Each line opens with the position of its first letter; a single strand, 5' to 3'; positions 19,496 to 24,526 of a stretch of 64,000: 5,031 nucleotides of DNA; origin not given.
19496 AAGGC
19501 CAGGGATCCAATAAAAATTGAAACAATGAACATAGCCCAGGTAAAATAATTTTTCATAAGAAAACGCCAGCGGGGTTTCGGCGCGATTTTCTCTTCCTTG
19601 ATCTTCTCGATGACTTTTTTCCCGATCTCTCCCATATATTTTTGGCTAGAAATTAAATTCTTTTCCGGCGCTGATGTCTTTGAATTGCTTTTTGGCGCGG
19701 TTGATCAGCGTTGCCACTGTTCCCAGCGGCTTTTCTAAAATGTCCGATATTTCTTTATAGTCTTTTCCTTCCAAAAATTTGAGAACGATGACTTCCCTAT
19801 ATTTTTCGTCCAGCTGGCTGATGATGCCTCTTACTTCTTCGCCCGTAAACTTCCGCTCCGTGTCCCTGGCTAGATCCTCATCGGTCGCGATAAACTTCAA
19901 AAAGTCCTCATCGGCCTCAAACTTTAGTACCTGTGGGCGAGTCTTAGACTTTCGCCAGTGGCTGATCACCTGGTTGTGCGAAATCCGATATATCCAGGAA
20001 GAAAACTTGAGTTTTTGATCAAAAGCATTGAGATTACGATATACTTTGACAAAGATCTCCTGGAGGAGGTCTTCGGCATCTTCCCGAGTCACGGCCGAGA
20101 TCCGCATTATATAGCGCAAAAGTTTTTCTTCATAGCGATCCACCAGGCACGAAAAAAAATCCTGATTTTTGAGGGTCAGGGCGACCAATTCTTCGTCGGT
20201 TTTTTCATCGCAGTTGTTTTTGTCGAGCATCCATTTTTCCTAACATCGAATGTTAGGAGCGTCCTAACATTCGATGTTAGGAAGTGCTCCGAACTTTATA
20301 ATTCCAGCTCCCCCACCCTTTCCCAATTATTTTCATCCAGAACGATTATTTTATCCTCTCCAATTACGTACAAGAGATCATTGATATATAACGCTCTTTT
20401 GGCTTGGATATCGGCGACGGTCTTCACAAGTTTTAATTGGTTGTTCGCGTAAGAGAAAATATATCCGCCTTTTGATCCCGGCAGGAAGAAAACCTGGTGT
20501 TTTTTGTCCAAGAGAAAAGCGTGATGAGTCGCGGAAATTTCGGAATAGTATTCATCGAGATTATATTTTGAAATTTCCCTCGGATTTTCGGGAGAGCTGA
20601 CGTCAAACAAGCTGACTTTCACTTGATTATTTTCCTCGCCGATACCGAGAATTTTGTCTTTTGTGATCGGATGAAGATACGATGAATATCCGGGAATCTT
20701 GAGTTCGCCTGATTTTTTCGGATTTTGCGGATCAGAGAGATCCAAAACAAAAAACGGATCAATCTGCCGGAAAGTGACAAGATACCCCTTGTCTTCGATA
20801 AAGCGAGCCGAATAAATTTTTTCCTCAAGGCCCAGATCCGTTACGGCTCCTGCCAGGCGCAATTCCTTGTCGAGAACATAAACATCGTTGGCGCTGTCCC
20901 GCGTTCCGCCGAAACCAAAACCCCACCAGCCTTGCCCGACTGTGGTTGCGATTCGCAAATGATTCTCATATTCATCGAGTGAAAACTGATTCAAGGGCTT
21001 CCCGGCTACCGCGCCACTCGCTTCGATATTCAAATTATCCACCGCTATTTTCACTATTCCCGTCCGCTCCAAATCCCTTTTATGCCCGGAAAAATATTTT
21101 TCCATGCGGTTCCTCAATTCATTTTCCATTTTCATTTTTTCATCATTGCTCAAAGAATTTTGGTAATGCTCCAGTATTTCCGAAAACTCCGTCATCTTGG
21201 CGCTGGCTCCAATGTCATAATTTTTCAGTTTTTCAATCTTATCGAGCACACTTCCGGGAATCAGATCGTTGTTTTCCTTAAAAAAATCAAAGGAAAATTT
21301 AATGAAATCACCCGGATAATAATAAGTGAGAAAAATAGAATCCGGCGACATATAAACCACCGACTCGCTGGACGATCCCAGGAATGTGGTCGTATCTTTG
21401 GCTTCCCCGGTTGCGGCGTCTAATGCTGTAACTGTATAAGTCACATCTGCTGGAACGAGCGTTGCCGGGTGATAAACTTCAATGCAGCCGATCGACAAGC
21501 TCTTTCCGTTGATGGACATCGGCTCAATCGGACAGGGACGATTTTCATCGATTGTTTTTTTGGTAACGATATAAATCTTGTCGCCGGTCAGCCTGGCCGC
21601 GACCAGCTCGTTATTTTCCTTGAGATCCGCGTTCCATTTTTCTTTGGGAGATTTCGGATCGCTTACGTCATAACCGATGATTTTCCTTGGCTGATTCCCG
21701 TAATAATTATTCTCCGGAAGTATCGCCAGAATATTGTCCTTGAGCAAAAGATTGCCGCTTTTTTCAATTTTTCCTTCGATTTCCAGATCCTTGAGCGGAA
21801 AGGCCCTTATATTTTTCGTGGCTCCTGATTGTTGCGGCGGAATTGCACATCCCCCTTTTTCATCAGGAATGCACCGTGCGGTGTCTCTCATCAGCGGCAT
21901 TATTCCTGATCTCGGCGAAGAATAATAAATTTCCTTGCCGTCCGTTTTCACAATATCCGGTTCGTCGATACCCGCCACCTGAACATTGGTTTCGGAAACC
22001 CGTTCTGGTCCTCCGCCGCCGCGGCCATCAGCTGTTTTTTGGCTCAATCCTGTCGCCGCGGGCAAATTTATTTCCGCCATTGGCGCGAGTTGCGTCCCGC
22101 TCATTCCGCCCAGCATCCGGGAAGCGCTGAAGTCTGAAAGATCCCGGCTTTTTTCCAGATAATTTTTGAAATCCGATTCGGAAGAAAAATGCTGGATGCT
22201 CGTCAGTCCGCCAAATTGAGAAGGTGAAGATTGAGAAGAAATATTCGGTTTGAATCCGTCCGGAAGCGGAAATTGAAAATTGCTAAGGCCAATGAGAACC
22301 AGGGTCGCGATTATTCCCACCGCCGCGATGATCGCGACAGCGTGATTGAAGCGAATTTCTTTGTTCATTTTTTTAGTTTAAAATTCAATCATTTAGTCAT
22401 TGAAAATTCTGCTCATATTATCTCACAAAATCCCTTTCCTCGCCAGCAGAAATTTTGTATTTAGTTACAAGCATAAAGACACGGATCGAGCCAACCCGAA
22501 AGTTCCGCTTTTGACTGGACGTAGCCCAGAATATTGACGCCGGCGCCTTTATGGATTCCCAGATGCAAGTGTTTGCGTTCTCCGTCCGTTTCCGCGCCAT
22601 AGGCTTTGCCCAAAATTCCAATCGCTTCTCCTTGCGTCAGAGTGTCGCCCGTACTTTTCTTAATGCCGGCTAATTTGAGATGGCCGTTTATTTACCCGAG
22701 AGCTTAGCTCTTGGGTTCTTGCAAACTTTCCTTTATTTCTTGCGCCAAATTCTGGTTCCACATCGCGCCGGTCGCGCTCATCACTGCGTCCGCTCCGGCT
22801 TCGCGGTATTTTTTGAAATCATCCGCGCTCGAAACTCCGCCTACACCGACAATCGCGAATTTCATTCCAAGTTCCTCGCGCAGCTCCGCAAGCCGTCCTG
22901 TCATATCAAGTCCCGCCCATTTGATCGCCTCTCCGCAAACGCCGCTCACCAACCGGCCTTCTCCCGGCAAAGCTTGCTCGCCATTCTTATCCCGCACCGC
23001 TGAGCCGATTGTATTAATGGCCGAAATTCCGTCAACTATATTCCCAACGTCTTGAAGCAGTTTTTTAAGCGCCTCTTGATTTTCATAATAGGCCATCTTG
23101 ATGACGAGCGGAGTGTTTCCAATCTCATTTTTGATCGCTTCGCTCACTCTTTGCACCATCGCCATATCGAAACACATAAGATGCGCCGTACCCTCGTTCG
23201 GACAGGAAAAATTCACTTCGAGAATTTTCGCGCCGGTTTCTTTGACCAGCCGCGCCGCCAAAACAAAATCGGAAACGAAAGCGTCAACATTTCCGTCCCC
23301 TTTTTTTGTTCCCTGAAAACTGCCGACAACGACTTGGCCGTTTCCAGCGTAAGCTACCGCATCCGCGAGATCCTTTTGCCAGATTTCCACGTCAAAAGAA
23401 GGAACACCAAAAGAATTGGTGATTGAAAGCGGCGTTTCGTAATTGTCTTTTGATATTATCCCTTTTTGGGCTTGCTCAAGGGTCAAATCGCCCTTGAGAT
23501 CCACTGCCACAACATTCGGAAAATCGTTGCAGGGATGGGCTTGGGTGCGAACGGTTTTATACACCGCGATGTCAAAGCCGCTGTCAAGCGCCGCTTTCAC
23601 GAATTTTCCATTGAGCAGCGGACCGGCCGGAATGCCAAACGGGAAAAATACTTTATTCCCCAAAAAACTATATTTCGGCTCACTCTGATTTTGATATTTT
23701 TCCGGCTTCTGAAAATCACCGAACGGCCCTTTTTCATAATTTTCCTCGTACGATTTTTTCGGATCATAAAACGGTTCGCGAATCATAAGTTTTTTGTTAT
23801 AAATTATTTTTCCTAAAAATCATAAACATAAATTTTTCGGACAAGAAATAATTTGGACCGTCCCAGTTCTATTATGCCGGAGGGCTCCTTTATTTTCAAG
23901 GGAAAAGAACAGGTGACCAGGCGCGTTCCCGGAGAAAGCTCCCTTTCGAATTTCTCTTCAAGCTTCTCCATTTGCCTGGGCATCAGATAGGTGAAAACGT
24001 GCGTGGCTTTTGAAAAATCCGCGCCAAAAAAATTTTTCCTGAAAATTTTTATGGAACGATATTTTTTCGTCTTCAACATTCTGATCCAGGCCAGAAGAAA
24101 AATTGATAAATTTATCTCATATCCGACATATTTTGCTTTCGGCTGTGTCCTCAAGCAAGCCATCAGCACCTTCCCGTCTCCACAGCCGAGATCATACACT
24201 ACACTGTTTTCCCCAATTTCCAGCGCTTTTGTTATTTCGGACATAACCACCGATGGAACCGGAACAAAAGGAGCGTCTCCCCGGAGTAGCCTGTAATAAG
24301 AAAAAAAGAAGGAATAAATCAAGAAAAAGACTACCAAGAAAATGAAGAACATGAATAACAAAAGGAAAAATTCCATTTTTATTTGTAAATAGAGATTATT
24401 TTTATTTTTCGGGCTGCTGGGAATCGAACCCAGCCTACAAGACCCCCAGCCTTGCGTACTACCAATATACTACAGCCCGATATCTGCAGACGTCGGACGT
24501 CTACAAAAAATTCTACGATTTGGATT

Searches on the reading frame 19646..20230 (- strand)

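Call 17: search_protein_families(library=ncbifam, proteins=[window:19646-20230:-], max_evalue=0.00001)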
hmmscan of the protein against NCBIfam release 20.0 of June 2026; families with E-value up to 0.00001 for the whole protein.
window:19646-20230:- (194 aa): 78 families (the best 25 are shown)
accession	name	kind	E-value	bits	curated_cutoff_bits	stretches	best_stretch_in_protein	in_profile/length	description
NF007223.0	PRK09641.1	equivalog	1.2e-31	110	209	1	20-184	14-181/187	RNA polymerase sigma factor SigW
TIGR02948.1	SigW_bacill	equivalog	1.2e-27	97.2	243.1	1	22-182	16-179/187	RNA polymerase sigma factor SigW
TIGR02937.1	sigma70-ECF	superfamily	2.1e-27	95.8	42.9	1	29-184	6-162/165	sigma-70 family RNA polymerase sigma factor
TIGR02952.1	Sig70_famx2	equivalog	3e-26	92.3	206.45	1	21-184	8-167/170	ECF subfamily RNA polymerase sigma factor, BldN family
NF009174.0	PRK12522.1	equivalog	4.2e-25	88.7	217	1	28-185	7-165/175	RNA polymerase sigma factor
NF009166.1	PRK12513.1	equivalog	5e-25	88.3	206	1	7-183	4-182/193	RNA polymerase sigma factor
NF008888.0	PRK11922.1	equivalog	8.2e-25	87.8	204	1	4-185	9-194/231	RNA polymerase sigma factor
NF009171.0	PRK12518.1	equivalog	9.5e-25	87.5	208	1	6-185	8-182/191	RNA polymerase sigma factor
TIGR02950.1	SigM_subfam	subfamily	1.1e-24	87.1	147.95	1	30-186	6-157/159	RNA polymerase sigma factor, SigM family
TIGR02985.1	Sig70_bacteroi1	subfamily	1.6e-23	83.7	126.4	1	26-184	3-159/162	RNA polymerase sigma-70 factor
NF007216.0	PRK09638.1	equivalog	3.8e-23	82.2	194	1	13-183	6-170/180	RNA polymerase sigma factor SigY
NF058625.1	sigma_PG0214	equivalog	4.8e-23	81.7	130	1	23-185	3-159/170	GFO_1088 family ECF-type sigma factor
TIGR02939.1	RpoE_Sigma70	equivalog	6.5e-23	81.7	236.15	1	8-182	3-181/190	RNA polymerase sigma factor RpoE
TIGR02947.1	SigH_actino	hypoth_equivalog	3.9e-22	78.9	251.55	1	36-186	23-178/193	RNA polymerase sigma-70 factor, TIGR02947 family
NF007215.0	PRK09637.1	equivalog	4.7e-22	78.9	212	1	30-186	7-153/181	RNA polymerase sigma factor SigZ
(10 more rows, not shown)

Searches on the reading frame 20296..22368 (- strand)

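Call 17: search_protein_families(library=ncbifam, proteins=[window:20296-22368:-], max_evalue=0.00001)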
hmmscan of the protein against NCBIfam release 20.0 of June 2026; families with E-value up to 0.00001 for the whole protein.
window:20296-22368:- (690 aa): 0 families

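Call 24: search_protein_families(library=pfam, proteins=[window:20296-22368:-], max_evalue=0.001)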
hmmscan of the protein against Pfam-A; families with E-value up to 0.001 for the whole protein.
window:20296-22368:- (690 aa): 1 family
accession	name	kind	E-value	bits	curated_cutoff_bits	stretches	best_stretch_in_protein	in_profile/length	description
PF09826.15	Beta_propel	-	7e-112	375.2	22.4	1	125-679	2-492/495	Beta propeller domain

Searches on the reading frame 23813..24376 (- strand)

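Call 24: search_protein_families(library=pfam, proteins=[window:23813-24376:-], max_evalue=0.001)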
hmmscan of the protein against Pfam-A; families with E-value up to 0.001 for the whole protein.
window:23813-24376:- (187 aa): 3 families
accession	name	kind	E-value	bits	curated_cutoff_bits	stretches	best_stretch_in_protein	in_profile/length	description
PF02390.23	Methyltransf_4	-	4.3e-05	23.5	24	1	57-139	2-76/173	Putative methyltransferase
PF08242.18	Methyltransf_12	-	0.00041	21.5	30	1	62-152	2-97/98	Methyltransferase domain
PF13847.12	Methyltransf_31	-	0.00049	20.2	27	0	56-89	3-37/145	Methyltransferase domain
